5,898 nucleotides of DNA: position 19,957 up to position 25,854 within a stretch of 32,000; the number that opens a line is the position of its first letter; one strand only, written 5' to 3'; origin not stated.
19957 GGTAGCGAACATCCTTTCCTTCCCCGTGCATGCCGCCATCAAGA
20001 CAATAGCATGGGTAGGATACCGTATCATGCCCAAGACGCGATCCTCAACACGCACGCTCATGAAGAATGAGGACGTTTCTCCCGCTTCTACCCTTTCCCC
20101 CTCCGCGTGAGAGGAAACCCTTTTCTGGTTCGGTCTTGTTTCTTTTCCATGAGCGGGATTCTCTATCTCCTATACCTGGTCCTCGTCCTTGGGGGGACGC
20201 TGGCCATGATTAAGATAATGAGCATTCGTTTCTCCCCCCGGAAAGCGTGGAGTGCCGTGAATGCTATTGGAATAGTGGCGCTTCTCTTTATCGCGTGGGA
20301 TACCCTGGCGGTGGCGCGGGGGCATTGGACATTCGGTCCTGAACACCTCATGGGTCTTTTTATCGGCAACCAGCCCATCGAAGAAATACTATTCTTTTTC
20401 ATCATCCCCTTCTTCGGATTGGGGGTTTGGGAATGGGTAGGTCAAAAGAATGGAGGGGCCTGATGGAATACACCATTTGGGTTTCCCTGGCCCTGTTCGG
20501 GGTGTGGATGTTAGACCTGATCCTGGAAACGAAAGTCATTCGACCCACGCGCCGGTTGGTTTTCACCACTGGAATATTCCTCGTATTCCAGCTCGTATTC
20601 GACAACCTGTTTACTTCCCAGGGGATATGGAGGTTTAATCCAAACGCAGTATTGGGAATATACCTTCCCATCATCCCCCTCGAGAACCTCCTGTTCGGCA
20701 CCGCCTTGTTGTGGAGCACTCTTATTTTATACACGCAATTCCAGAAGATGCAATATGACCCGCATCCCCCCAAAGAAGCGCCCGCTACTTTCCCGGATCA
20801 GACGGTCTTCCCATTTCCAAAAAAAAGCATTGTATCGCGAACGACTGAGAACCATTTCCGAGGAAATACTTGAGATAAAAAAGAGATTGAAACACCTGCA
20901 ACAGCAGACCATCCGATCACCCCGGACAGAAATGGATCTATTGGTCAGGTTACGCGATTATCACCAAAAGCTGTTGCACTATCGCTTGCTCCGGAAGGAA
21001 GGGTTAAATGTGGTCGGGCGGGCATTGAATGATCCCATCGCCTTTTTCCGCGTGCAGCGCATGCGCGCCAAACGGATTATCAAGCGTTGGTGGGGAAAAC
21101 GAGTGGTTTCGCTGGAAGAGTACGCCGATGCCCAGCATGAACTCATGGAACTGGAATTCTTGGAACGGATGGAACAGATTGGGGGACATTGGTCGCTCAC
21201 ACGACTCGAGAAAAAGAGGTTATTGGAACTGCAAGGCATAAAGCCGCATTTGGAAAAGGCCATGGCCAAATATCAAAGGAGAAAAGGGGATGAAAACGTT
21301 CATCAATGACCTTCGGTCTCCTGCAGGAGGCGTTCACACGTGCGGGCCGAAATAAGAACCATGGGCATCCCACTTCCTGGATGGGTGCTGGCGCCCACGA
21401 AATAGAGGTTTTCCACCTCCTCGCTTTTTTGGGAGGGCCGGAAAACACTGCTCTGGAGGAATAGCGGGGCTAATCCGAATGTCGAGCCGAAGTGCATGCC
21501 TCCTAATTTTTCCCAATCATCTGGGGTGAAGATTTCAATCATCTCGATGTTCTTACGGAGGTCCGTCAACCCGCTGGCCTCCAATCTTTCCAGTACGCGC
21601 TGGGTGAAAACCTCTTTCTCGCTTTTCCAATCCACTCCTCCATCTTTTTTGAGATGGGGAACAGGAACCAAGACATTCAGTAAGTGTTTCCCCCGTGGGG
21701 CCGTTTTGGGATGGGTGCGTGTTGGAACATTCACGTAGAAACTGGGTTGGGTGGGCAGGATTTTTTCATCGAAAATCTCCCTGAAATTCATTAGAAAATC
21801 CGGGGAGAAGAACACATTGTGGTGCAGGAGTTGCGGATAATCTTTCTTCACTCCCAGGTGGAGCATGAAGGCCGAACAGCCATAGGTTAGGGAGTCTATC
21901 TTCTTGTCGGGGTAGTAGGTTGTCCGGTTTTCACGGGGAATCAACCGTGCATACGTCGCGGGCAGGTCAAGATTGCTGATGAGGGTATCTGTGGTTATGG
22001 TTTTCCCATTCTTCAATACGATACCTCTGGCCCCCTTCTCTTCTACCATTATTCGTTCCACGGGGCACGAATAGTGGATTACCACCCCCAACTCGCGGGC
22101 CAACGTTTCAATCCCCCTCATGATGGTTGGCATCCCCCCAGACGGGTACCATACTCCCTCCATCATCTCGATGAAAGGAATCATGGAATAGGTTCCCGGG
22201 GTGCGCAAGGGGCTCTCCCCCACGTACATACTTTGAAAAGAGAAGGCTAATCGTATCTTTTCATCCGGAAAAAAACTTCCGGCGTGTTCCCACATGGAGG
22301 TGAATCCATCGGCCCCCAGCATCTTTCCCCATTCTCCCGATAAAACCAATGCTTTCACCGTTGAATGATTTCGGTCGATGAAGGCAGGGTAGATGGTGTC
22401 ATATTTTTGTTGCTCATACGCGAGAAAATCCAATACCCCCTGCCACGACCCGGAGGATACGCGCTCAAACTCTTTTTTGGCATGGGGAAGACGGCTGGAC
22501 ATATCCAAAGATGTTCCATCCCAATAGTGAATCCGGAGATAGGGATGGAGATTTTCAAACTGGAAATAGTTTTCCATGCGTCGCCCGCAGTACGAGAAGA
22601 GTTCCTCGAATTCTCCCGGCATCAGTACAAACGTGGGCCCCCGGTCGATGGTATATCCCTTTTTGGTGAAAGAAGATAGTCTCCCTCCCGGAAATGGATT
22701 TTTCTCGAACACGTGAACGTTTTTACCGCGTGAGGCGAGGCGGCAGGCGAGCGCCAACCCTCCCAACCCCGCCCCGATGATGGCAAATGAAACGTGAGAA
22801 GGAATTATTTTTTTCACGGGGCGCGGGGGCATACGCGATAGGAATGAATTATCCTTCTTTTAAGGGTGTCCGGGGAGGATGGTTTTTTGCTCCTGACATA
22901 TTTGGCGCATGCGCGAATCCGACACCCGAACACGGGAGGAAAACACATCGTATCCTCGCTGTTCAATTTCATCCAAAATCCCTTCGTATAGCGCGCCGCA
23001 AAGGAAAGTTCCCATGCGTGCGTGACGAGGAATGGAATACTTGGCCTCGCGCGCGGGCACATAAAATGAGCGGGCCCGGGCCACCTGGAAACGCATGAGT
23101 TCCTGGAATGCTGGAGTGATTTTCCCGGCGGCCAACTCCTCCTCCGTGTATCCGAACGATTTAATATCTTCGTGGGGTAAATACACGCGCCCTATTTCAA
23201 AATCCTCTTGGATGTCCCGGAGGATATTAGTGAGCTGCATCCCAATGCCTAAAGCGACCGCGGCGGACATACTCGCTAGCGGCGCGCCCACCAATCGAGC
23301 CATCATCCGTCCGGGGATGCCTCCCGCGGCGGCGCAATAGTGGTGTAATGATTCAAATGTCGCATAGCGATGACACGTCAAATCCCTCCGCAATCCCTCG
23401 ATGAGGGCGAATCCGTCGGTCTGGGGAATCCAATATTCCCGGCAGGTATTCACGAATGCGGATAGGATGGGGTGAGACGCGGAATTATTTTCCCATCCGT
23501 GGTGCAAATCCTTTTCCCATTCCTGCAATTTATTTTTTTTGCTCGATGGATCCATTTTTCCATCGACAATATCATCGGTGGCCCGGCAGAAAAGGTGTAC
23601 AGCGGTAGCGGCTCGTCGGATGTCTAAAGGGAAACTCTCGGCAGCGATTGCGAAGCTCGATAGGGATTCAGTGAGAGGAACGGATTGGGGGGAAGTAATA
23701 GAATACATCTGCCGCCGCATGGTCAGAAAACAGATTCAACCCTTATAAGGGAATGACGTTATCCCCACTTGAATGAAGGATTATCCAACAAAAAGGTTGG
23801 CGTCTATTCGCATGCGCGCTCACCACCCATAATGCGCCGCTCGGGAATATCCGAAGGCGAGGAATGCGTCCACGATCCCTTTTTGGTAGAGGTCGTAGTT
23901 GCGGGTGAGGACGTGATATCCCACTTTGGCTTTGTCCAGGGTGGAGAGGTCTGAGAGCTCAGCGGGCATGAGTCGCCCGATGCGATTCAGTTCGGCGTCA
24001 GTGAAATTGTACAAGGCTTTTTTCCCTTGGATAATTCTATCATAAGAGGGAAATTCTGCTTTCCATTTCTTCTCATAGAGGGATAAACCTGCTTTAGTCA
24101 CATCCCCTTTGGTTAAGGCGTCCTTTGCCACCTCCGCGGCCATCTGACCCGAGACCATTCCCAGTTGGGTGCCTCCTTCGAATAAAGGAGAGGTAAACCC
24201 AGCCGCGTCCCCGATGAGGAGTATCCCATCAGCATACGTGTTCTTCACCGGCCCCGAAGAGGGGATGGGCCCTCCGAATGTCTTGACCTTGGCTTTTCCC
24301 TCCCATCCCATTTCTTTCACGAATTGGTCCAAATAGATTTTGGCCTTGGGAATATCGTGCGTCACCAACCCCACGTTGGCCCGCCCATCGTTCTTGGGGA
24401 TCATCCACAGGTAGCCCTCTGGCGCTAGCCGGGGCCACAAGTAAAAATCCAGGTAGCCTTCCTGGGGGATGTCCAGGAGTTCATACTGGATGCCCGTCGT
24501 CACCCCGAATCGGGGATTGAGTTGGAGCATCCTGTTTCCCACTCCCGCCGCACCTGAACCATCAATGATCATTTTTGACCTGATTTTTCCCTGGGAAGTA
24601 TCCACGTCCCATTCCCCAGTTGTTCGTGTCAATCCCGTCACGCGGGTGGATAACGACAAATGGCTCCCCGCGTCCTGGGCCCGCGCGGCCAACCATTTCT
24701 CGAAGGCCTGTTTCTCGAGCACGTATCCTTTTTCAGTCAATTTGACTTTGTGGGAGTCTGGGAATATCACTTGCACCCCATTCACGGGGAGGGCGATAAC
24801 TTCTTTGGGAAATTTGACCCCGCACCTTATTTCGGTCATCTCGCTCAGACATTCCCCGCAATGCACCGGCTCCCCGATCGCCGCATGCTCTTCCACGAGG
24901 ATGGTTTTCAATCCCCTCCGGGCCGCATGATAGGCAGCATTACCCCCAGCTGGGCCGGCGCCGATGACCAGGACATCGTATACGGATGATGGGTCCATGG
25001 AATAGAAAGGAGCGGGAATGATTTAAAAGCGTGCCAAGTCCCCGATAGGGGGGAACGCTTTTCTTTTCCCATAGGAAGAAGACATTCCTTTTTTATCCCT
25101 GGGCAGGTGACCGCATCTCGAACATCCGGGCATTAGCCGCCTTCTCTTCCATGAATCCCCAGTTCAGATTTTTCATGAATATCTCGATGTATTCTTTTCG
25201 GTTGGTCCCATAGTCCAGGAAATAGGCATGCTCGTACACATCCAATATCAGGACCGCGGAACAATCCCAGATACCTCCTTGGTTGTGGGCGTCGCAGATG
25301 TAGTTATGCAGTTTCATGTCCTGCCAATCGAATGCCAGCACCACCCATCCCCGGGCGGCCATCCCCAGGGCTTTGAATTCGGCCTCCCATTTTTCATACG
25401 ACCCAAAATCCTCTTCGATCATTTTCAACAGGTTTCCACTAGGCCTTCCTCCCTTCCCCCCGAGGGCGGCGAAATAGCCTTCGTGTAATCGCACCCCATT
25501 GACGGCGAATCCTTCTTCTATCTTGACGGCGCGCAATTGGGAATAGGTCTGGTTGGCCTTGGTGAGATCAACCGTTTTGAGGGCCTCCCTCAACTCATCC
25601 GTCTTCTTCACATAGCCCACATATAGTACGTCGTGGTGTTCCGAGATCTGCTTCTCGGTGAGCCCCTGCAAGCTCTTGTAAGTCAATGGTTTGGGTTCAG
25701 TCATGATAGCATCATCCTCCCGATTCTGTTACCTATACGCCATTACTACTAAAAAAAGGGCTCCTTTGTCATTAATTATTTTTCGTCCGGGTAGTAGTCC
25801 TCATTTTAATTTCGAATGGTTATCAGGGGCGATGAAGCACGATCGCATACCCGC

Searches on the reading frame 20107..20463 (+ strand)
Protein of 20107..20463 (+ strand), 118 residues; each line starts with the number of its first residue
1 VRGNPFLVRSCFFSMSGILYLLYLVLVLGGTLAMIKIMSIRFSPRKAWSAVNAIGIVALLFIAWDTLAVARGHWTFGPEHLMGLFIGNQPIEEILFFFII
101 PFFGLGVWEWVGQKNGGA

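Call 31: search_protein_families(library=pfam, proteins=[window:20107-20463:+], max_evalue=0.001)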
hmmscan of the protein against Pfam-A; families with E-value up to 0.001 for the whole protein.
window:20107-20463:+ (118 aa): 1 family
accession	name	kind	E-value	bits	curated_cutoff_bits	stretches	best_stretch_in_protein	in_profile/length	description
PF18916.5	Lycopene_cyc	-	6.1e-10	40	27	1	20-110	4-91/92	Lycopene cyclase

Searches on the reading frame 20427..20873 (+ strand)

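Call 31: search_protein_families(library=pfam, proteins=[window:20427-20873:+], max_evalue=0.001)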
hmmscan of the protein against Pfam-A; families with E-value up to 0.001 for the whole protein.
window:20427-20873:+ (148 aa): 1 family
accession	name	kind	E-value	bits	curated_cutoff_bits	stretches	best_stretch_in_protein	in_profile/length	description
PF18916.5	Lycopene_cyc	-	1.4e-08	35.6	27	1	18-104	6-91/92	Lycopene cyclase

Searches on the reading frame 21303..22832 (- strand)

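Call 31: search_protein_families(library=pfam, proteins=[window:21303-22832:-], max_evalue=0.001)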
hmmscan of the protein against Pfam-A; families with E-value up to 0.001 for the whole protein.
window:21303-22832:- (509 aa): 7 families
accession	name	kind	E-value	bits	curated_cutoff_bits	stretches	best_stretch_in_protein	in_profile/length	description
PF01593.30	Amino_oxidase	-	3e-37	129.4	19.8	1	23-498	1-437/443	Flavin containing amine oxidoreductase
PF13450.12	NAD_binding_8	-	2.8e-16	60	21.9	1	18-82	1-65/68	NAD(P)-binding Rossmann-like domain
PF01266.30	DAO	-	1.3e-10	41.8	27.9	1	17-50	3-36/353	FAD dependent oxidoreductase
PF00890.30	FAD_binding_2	-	4.4e-07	29.9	20.4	1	17-50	3-36/414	FAD binding domain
PF00070.33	Pyr_redox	-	2.7e-06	28.2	22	0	16-46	2-32/82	Pyridine nucleotide-disulphide oxidoreductase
PF03486.20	HI0933_like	-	5e-05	23.3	50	0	16-52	3-39/244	HI0933-like protein Rossmann domain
PF07992.20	Pyr_redox_2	-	5.9e-05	23.1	26.1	0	16-51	3-39/291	Pyridine nucleotide-disulphide oxidoreductase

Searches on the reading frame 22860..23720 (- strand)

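Call 31: search_protein_families(library=pfam, proteins=[window:22860-23720:-], max_evalue=0.001)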
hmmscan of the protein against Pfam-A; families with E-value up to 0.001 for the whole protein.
window:22860-23720:- (286 aa): 1 family
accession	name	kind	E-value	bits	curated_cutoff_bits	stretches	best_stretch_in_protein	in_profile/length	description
PF00494.24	SQS_PSY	-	6e-67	226.6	26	1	19-268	4-261/263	Squalene/phytoene synthase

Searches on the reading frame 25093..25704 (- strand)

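Call 3: search_protein_families(library=pfam, proteins=[window:25093-25704:-], max_evalue=0.01)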
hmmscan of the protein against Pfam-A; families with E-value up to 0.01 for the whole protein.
window:25093-25704:- (203 aa): 1 family
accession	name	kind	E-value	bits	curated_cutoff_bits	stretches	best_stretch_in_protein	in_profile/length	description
PF02777.23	Sod_Fe_C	-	9.9e-25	87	20.9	1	88-187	1-101/102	Iron/manganese superoxide dismutases, C-terminal domain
